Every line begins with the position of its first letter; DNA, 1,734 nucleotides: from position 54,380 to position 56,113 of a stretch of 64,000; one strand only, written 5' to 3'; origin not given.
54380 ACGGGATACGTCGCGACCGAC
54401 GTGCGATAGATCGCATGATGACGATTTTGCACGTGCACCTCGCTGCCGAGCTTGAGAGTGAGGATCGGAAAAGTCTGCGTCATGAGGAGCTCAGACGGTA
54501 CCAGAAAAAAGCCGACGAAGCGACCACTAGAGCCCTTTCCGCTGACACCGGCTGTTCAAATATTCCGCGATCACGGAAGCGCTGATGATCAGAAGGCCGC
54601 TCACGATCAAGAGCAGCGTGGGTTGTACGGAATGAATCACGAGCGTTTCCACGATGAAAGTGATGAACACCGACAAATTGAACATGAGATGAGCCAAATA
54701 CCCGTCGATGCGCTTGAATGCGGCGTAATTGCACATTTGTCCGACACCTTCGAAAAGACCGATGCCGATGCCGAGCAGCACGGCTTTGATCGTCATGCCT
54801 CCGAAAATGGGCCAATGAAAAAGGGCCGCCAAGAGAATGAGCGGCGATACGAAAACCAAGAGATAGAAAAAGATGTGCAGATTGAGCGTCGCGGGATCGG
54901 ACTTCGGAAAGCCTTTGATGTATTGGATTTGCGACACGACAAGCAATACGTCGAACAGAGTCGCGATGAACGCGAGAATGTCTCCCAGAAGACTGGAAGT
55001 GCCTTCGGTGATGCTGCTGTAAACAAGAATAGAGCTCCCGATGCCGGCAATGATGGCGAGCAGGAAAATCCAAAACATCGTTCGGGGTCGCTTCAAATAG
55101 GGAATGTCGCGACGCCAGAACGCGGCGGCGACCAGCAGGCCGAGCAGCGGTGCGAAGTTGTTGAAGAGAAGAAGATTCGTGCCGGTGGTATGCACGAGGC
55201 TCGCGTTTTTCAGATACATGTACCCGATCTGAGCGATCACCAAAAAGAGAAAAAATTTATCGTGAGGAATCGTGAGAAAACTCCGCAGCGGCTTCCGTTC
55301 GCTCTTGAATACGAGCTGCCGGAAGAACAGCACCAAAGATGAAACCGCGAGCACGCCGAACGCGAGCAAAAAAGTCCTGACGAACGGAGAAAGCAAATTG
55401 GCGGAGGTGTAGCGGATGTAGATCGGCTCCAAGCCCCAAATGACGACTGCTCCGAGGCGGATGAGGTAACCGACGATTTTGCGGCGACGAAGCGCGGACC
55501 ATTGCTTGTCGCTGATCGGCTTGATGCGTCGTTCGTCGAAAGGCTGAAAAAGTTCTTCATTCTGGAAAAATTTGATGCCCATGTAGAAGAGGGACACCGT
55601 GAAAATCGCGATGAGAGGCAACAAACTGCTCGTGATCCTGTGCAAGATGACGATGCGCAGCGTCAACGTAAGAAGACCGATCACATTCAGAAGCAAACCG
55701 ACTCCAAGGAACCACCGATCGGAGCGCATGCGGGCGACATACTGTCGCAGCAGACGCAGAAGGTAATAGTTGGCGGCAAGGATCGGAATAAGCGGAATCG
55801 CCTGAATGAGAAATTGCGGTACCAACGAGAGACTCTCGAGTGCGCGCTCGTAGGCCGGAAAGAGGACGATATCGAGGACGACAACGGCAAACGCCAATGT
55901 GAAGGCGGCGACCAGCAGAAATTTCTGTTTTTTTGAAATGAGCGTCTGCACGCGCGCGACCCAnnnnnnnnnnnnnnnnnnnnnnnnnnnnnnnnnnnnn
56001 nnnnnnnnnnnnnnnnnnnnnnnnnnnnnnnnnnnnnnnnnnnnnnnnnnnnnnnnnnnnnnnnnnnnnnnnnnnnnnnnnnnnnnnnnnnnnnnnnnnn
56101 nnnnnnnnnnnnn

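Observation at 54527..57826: SpoT-like RSH enzyme fused to a ~470-aa, ~14-helix membrane module with an EamA/DMT-transporter-like half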

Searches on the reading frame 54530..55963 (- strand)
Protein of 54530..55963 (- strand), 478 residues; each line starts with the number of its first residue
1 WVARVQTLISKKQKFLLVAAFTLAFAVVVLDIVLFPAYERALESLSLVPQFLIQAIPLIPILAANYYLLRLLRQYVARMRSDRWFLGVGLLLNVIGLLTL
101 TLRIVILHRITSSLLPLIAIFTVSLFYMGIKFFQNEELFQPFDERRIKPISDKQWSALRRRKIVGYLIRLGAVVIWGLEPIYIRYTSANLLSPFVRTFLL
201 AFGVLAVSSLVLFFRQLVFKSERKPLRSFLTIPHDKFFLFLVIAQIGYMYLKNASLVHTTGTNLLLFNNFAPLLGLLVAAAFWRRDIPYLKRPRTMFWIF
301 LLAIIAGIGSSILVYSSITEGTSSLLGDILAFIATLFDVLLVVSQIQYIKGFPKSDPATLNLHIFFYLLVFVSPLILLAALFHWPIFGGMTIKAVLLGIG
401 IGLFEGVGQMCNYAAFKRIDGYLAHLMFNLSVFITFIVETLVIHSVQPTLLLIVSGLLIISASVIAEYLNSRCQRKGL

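Call 6: find_homologous_proteins(query=window:54530-55963:-, max_evalue=0.001)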
Query seq(478 aa) (478 aa): 5 proteins with E <= 0.001 among 8000 candidates.
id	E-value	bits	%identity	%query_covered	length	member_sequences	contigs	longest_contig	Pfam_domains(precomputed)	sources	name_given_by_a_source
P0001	1.7e-161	556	58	100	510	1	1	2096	PF00892.27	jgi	jgi:drug/metabolite transporter (DMT)-like permease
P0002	5.9e-122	426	48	91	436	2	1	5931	PF00892.27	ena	-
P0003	4.3e-120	420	46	99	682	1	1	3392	PF00892.27,PF19296.6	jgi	jgi:drug/metabolite transporter (DMT)-like permease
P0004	5.4e-112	393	53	78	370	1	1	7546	PF00892.27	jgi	jgi:drug/metabolite transporter (DMT)-like permease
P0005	2.7e-83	299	68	44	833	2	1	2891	PF04607.24,PF13328.13,PF19296.6,PF01966.29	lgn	-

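Call 8: find_related_loci(query=window:54530-55960:-, collection=genome_contigs, flank=6000)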
Query window:54530-55960:- (477 aa) in genome_contigs; peptide patterns used: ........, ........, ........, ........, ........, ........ (x = any residue, [..] = any of these).
137 stretches matched a pattern; 2 encode a relative of the query (tblastn E <= 1e-3); 2 distinct loci.
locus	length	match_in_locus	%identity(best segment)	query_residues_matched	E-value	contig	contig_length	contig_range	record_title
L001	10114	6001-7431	68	1-477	0e+0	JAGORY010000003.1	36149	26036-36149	MAG: Candidatus Peribacteraceae bacterium isolate Gw_Eff_bin_294 Gw_Eff_2068_length_36149_cov_24.250403, whole genome sh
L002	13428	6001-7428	66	1-477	0e+0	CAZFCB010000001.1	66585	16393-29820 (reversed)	MAG TPA_asm: uncultured Candidatus Peribacteria bacterium isolate binchicken_co105_187 genome assembly, contig: NODE_454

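Call 15: find_encoding_contigs(protein=P0002, flank=6000, max_places=3)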
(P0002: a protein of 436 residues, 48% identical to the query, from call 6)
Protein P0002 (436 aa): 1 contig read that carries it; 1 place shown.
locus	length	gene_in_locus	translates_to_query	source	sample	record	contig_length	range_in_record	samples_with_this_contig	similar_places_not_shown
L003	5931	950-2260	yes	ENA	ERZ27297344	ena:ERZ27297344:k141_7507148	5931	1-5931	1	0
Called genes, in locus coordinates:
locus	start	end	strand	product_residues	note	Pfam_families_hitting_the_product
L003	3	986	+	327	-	?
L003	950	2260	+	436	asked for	PF00892:EamA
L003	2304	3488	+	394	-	PF17785:PUA_3 (weak), PF10672:Methyltrans_SAM, PF03602:Cons_hypoth95 (faint), PF05175:MTS (weak)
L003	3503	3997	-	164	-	-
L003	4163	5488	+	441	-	PF00710:Asparaginase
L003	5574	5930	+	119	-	?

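Call 16: find_encoding_contigs(protein=P0004, flank=8000, max_places=3)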
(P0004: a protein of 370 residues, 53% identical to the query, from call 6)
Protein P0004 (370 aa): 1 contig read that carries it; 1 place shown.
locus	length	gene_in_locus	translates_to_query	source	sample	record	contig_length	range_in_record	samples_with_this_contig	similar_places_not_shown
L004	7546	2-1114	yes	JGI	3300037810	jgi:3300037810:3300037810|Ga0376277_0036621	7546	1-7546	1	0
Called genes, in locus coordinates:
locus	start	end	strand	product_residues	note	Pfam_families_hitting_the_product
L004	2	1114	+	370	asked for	PF00892:EamA (weak)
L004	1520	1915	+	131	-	-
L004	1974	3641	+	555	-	PF00403:HMA, PF13386:DsbD_2, PF13473:Cupredoxin_1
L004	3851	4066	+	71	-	PF00403:HMA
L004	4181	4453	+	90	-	PF02583:Trns_repr_metal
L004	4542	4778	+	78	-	-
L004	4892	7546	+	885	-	?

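Call 25: search_protein_families(library=pfam, alignment_id=A2, max_evalue=0.1)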
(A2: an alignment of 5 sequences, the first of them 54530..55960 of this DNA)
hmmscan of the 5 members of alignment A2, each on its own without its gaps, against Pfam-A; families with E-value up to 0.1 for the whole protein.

A. member 1, window:54530-55960:- (477 aa): 1 family
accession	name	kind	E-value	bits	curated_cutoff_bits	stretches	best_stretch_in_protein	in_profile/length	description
PF00892.27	EamA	-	0.00013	22.7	28.2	1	164-307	3-130/135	EamA-like transporter family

B. families by the number of members that match (of 5 scanned): 2 families
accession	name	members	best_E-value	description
PF00892.27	EamA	5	2.2e-09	EamA-like transporter family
PF19296.4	RelA_AH_RIS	1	0.0017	RelA/SpoT, AH and RIS domains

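Call 27: search_protein_representatives(alignment_id=A2)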
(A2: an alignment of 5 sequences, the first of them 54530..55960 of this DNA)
Query: 5 sequences, 474 profile positions. Proteins with E-value up to 0.001 (for the whole library): 116; up to 1e-10: 89; up to 1e-30: 60. The best 116 are listed.
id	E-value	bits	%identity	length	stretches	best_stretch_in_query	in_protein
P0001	2.6e-241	818.1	-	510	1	2-473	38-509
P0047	4.3e-192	655.8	-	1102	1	2-474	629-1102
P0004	5.4e-185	632.3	-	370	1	105-474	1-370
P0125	1.4e-160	551.8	-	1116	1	2-473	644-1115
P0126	2.6e-152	524.6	-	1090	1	1-473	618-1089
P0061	9.1e-132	456.8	-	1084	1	5-473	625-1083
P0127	2.9e-125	435.4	-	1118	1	24-474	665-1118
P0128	8.7e-115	400.8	-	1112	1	56-472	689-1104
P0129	1.1e-113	397.2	-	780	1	3-472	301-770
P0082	2.5e-108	379.6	-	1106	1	19-472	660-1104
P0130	1.2e-103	364.1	-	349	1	124-473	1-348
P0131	5.0e-103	362.1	-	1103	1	2-474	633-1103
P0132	6.2e-100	351.9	-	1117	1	2-473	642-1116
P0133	2.4e-97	343.3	-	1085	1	40-473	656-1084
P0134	6.8e-97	341.8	-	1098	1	3-473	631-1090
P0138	1.2e-94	334.5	-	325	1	154-473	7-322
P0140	2.7e-90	320.1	-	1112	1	8-473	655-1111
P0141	2.5e-87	310.3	-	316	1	160-472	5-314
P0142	1.7e-85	304.2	-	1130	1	14-473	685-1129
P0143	1.4e-84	301.2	-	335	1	149-473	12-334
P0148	1.5e-76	274.8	-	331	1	149-472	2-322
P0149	3.3e-76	273.6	-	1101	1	57-473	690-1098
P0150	1.9e-74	267.8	-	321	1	159-472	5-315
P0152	3.8e-67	243.8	-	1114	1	58-473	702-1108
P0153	1.2e-66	242.1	-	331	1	153-473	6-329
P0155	1.4e-64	235.3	-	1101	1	88-473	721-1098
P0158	1.1e-47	179.6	-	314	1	160-472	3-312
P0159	6.8e-46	173.7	-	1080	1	6-472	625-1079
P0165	1.2e-41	159.7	-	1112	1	3-473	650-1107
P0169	7.6e-40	153.7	-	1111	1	2-472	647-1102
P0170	2.2e-39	152.2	-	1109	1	28-473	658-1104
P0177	5.7e-34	134.3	-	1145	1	8-473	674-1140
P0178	1.3e-33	133.2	-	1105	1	149-473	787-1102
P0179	3.5e-32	128.5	-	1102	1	17-473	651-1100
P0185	3.5e-24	102.1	-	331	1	159-468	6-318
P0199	1.1e-16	77.3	-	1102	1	7-468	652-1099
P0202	5.3e-15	71.8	-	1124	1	7-468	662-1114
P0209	3.4e-09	52.7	-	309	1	161-466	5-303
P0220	1.8e-06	43.6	-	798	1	158-456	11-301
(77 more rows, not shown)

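Call 29: search_protein_families(library=pfam, proteins=[P0138, P0141, P0143, P0148, P0150, P0153, P0158, P0185, P0209, P0220], max_evalue=0.01)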
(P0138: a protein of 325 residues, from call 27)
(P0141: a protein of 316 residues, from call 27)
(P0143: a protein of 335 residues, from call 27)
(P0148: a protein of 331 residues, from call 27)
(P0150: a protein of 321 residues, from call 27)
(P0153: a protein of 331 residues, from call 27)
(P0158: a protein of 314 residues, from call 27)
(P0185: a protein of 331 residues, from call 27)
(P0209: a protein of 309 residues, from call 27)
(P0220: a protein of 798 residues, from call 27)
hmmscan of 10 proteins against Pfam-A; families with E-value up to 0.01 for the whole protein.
P0138 (325 aa): 1 family
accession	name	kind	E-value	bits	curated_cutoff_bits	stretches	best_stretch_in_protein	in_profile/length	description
PF00892.27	EamA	-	1.4e-12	48.5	28.2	2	16-147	2-127/135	EamA-like transporter family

P0141 (316 aa): 1 family
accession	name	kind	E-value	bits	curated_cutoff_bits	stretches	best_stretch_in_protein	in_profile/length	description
PF00892.27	EamA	-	4.4e-12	46.9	28.2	1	8-128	2-115/135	EamA-like transporter family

P0143 (335 aa): 1 family
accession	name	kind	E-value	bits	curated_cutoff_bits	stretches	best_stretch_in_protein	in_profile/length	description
PF00892.27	EamA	-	3.5e-14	53.7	28.2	2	26-164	2-132/135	EamA-like transporter family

P0148 (331 aa): 2 families
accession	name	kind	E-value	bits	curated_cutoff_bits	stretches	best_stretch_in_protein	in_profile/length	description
PF00892.27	EamA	-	1.3e-13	51.8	28.2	2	16-135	2-115/135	EamA-like transporter family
PF07695.17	7TMR-DISM_7TM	-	0.0023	18.3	29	1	48-191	69-198/205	7TM diverse intracellular signalling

P0150 (321 aa): 1 family
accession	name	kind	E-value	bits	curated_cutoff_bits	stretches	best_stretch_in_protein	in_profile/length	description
PF00892.27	EamA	-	1.3e-10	42.2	28.2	2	170-302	3-131/135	EamA-like transporter family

P0153 (331 aa): 1 family
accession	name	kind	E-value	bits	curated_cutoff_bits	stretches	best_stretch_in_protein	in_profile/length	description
PF00892.27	EamA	-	9.6e-09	36.1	28.2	1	16-148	2-118/135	EamA-like transporter family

P0158 (314 aa): 1 family
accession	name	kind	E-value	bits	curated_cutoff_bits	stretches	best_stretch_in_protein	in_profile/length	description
PF00892.27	EamA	-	7.7e-10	39.6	28.2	1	200-301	32-132/135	EamA-like transporter family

P0185 (331 aa): 1 family
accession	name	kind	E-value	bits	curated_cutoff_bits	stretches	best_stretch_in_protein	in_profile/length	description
PF00892.27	EamA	-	6.2e-24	85.3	28.2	2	174-309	2-130/135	EamA-like transporter family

P0209 (309 aa): 1 family
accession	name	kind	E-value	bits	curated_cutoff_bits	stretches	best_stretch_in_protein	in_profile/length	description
PF00892.27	EamA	-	1.9e-26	93.4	28.2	2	7-124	2-115/135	EamA-like transporter family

P0220 (798 aa): 4 families
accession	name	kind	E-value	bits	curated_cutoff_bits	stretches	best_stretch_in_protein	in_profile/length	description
PF02518.31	HATPase_c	-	3e-27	95.7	26.4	1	679-791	2-109/111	Histidine kinase-, DNA gyrase B-, and HSP90-like ATPase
PF00512.31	HisKA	-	1.7e-16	60.5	26.9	1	562-631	1-66/66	His Kinase A (phospho-acceptor) domain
PF00892.27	EamA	-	2.4e-09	38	28.2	1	21-130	7-113/135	EamA-like transporter family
PF13589.12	HATPase_c_3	-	0.0044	17.5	25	0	684-758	4-78/137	Histidine kinase-, DNA gyrase B-, and HSP90-like ATPase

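Call 49: find_encoding_contigs(protein=P0138, flank=6000, max_places=3)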
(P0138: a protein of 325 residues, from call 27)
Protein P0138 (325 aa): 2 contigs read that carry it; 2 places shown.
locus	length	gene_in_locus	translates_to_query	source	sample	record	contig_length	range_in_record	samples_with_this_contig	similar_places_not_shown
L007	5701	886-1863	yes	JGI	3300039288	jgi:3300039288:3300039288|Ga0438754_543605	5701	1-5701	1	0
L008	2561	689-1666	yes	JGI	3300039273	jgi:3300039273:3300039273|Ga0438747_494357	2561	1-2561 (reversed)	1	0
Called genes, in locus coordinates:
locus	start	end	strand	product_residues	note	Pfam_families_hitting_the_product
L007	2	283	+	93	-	?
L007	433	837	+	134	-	PF13588:HSDR_N_2 (weak), PF04313:HSDR_N (weak)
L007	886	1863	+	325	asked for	PF00892:EamA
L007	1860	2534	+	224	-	PF08241:Methyltransf_11 (weak), PF13649:Methyltransf_25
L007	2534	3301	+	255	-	PF08241:Methyltransf_11 (weak)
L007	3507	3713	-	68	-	-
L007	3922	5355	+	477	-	PF01637:ATPase_2, PF13191:AAA_16 (weak), PF13173:AAA_14 (faint), PF13401:AAA_22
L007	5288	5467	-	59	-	-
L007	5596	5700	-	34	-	?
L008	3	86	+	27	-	?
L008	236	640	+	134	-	PF13588:HSDR_N_2 (weak), PF04313:HSDR_N (weak)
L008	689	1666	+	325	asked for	PF00892:EamA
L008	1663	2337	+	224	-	PF08241:Methyltransf_11 (weak), PF13649:Methyltransf_25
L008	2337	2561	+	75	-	?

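Call 50: find_encoding_contigs(protein=P0143, flank=6000, max_places=3)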
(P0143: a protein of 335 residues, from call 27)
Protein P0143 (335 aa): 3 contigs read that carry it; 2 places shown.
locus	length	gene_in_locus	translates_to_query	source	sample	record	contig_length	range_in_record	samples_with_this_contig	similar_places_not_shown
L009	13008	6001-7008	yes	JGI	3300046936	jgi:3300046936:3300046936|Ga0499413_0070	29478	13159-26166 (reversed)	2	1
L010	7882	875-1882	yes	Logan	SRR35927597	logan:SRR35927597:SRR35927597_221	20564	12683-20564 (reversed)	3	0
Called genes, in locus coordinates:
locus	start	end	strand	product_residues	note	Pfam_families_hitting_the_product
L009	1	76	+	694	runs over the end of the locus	PF13491:FtsK_4TM, PF17854:FtsK_alpha, PF01580:FtsK_SpoIIIE, PF09397:FtsK_gamma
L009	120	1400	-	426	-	PF01595:CNNM, PF00571:CBS (weak), PF03471:CorC_HlyC (weak)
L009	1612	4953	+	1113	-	PF13328:HD_4, PF01966:HD (weak), PF04607:RelA_SpoT, PF19296:RelA_AH (faint), PF00892:EamA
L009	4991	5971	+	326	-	PF00892:EamA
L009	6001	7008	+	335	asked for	PF00892:EamA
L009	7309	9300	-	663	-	PF22599:SecDF_P1_head, PF02355:SecD_SecF_C, PF03176:MMPL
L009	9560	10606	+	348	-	PF00586:AIRS, PF02769:AIRS_C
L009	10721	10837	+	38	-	-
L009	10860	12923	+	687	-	PF01935:DUF87, PF12846:AAA_10 (faint), PF19044:P-loop_TraG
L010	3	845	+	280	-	?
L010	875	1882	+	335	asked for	PF00892:EamA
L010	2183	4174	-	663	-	PF22599:SecDF_P1_head, PF02355:SecD_SecF_C, PF03176:MMPL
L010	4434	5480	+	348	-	PF00586:AIRS, PF02769:AIRS_C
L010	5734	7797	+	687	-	PF01935:DUF87, PF12846:AAA_10 (faint), PF19044:P-loop_TraG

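Call 65: list_cluster_members(proteins=[P0177, P0179, P0170, P0178, P0199, P0152, P0165, P0142, P0202, P0031])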
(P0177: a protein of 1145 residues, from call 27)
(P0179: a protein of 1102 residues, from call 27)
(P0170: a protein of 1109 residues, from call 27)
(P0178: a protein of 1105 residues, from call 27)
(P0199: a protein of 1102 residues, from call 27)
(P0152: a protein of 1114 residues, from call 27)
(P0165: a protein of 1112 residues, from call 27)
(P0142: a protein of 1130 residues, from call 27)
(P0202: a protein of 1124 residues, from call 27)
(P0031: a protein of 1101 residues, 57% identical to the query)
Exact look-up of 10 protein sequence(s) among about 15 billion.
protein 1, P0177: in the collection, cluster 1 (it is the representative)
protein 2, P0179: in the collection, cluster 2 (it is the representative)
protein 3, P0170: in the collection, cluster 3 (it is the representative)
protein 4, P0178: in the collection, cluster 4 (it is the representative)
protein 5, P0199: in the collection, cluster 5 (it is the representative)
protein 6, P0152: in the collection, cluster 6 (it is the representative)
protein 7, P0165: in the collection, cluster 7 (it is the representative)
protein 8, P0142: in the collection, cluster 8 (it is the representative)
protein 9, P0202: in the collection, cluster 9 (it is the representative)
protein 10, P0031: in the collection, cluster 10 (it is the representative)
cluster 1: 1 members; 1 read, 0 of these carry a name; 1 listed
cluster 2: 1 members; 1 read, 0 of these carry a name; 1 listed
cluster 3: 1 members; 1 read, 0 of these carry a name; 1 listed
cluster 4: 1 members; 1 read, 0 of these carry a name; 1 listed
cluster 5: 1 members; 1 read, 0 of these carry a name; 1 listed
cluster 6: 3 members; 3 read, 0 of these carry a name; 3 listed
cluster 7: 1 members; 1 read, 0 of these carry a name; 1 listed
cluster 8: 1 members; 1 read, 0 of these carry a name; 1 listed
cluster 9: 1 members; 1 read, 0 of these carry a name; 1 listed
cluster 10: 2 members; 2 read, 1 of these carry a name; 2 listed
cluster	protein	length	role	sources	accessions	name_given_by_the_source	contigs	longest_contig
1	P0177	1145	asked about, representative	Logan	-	-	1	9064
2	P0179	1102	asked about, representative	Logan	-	-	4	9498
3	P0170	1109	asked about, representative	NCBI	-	-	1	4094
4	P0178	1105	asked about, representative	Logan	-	-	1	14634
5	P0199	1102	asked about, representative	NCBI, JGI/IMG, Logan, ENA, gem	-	-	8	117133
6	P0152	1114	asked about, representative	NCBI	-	-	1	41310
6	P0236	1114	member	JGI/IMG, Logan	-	-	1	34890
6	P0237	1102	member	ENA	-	-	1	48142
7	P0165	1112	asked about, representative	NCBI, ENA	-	-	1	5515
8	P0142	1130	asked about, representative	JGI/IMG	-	-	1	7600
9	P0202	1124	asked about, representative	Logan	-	-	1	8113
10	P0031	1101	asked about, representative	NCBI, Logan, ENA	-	-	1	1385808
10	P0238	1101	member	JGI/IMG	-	GTP diphosphokinase / guanosine-3',5'-bis(diphosphate) 3'-diphosphatase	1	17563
